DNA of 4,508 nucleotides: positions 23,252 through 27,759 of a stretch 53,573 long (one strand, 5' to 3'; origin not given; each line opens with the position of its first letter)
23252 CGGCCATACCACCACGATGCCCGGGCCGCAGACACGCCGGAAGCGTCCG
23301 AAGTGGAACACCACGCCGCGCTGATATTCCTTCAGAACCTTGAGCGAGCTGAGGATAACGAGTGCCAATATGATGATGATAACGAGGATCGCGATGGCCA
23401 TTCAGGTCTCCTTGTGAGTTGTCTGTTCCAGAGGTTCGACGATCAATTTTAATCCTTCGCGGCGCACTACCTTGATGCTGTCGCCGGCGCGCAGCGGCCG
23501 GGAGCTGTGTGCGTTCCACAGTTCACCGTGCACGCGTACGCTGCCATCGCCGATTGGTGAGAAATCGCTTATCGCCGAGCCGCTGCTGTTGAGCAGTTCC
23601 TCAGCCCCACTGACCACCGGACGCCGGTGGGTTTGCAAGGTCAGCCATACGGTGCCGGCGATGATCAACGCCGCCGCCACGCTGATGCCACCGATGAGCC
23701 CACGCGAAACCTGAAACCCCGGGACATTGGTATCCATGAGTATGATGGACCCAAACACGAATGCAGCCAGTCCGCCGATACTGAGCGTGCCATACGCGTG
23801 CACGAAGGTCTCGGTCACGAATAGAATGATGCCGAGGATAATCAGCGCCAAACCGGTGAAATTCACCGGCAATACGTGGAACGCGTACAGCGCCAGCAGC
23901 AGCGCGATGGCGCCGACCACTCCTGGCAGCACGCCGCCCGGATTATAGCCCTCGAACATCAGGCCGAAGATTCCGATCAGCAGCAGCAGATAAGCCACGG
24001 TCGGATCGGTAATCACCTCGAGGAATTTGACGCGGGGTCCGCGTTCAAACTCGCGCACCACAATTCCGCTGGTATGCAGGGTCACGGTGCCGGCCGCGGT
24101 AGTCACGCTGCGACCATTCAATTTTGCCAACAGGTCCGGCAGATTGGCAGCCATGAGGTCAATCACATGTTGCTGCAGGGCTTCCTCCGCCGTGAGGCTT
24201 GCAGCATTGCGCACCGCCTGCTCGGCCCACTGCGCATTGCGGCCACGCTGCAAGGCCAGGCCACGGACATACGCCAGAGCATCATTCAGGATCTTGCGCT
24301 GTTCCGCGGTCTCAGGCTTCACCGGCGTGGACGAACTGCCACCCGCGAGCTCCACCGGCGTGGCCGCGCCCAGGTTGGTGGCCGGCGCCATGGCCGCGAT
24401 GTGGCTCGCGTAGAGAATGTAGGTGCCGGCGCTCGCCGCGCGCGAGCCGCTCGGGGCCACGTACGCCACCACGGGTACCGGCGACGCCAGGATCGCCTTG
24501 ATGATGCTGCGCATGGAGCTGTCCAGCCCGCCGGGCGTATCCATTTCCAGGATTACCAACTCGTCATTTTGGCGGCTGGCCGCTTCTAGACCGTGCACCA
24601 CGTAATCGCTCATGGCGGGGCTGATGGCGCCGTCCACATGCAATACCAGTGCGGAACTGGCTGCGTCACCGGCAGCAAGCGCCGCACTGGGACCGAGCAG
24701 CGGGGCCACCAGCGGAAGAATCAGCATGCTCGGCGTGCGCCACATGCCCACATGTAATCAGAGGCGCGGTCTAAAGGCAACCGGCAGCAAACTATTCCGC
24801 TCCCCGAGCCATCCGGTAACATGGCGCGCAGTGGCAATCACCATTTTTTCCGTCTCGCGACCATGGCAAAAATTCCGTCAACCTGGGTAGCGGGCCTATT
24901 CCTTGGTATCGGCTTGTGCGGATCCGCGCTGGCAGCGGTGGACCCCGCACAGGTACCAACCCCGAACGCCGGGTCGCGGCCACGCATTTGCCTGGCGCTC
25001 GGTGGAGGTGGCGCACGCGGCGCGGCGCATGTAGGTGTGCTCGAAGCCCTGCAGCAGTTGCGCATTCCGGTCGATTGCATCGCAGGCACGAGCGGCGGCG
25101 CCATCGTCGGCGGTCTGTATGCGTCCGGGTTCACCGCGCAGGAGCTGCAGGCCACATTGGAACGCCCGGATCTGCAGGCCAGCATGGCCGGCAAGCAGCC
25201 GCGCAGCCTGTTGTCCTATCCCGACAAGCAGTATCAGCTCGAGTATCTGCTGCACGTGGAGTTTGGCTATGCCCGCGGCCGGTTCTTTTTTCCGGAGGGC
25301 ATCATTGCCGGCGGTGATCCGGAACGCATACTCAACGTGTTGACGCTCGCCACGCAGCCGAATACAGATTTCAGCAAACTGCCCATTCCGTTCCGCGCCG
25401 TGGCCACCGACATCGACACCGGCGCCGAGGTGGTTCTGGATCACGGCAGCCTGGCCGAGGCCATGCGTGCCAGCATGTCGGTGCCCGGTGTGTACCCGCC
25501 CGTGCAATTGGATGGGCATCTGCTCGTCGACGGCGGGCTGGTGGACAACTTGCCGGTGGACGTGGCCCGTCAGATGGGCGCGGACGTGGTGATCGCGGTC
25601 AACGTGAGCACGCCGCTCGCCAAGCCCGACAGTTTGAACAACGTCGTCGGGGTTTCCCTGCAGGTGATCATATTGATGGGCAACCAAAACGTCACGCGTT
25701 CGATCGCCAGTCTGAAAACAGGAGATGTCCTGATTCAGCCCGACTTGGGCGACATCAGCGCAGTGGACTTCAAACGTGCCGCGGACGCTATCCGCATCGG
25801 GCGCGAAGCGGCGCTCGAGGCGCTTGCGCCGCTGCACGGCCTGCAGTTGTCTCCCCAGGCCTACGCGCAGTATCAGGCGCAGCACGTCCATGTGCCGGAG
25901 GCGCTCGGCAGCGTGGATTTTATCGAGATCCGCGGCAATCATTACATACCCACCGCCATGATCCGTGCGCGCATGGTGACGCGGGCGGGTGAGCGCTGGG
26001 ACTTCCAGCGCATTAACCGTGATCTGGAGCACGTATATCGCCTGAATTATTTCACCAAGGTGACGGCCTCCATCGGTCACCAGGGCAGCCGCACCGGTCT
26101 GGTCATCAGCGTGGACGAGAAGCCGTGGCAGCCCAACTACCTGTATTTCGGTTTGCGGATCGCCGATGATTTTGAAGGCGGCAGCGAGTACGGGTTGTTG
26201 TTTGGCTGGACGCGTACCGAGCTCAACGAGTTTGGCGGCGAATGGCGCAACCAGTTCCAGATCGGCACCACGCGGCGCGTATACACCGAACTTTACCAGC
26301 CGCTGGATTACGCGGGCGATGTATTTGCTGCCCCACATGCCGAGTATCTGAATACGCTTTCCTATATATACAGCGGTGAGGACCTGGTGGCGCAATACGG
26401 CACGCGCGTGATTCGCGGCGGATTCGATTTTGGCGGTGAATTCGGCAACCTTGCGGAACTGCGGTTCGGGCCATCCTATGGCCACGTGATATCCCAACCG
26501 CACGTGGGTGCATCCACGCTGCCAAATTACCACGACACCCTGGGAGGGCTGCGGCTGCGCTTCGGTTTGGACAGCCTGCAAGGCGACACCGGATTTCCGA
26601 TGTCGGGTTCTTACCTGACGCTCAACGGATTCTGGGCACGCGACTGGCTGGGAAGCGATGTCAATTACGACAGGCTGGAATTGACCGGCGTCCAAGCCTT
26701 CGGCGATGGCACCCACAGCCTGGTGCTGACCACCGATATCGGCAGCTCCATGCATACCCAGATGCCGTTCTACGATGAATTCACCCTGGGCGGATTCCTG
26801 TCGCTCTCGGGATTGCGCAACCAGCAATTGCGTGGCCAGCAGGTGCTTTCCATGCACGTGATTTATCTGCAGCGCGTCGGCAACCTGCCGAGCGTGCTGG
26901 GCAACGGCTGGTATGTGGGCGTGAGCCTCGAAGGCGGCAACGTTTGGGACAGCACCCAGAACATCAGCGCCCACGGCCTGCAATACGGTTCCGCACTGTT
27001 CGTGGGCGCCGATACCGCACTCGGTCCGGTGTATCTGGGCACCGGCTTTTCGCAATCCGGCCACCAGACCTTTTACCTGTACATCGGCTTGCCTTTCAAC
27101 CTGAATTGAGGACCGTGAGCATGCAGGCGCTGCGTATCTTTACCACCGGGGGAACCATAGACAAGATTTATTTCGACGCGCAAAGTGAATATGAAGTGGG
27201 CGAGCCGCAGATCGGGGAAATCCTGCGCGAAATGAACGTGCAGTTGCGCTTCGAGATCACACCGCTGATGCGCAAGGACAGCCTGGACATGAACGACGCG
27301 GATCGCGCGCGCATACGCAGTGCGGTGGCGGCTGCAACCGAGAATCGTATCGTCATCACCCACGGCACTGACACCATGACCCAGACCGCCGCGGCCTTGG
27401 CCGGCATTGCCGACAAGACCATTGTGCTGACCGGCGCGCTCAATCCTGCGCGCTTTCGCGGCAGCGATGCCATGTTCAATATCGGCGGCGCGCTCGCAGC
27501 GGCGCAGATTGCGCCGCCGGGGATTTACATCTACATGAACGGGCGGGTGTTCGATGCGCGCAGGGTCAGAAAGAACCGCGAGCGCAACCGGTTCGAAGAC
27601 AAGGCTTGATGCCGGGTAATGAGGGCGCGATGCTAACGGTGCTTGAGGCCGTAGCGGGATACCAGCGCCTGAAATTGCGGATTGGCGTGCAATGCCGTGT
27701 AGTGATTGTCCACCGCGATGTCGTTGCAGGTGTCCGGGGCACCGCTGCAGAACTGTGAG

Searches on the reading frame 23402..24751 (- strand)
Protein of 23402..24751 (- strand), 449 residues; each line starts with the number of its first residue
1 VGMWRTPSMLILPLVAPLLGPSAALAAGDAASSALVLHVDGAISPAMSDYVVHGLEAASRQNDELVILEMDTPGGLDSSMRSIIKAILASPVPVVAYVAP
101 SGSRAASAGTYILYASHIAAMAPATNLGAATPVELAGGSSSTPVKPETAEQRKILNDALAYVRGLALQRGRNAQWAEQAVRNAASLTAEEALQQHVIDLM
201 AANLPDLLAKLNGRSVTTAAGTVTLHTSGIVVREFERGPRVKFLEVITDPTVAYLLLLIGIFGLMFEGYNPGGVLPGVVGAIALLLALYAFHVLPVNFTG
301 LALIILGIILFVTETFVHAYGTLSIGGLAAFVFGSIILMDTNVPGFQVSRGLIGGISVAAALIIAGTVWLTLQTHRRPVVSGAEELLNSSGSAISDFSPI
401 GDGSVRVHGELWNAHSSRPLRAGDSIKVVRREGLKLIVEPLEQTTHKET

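Call 25: search_protein_families(library=pfam, proteins=[window:23402-24751:-], max_evalue=0.001)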
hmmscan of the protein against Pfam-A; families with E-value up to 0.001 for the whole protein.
window:23402-24751:- (449 aa): 3 families
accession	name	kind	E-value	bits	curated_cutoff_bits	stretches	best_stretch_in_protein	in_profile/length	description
PF24961.1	NfeD_membrane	-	1.3e-23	83.8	26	1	251-368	1-117/119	NfeD integral membrane domain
PF25145.1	NfeD1b_N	-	5.7e-16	59.1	40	1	36-194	4-149/189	NfeD1b, N-terminal domain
PF01957.25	NfeD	-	1.8e-13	50.9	29.1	1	384-440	2-57/57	NfeD-like C-terminal, partner-binding domain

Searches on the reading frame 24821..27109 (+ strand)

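Call 25: search_protein_families(library=pfam, proteins=[window:24821-27109:+], max_evalue=0.001)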
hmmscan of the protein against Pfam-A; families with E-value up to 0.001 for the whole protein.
window:24821-27109:+ (762 aa): 3 families
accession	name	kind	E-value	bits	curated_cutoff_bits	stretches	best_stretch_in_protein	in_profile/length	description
PF01734.28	Patatin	-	1.3e-35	123.8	27.7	1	58-249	1-190/191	Patatin-like phospholipase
PF07244.20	POTRA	-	2.4e-06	28.6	21.3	1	367-434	5-79/79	Surface antigen variable number repeat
PF01103.29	Omp85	-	4.6e-05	23.5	24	1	513-757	47-323/325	Omp85 superfamily domain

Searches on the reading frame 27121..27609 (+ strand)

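Call 25: search_protein_families(library=pfam, proteins=[window:27121-27609:+], max_evalue=0.001)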
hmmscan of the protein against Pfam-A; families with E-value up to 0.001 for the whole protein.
window:27121-27609:+ (162 aa): 1 family
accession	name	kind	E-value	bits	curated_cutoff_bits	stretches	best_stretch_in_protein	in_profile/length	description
PF00710.25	Asparaginase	-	8.7e-29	100.8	22.5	1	5-155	3-164/193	Asparaginase, N-terminal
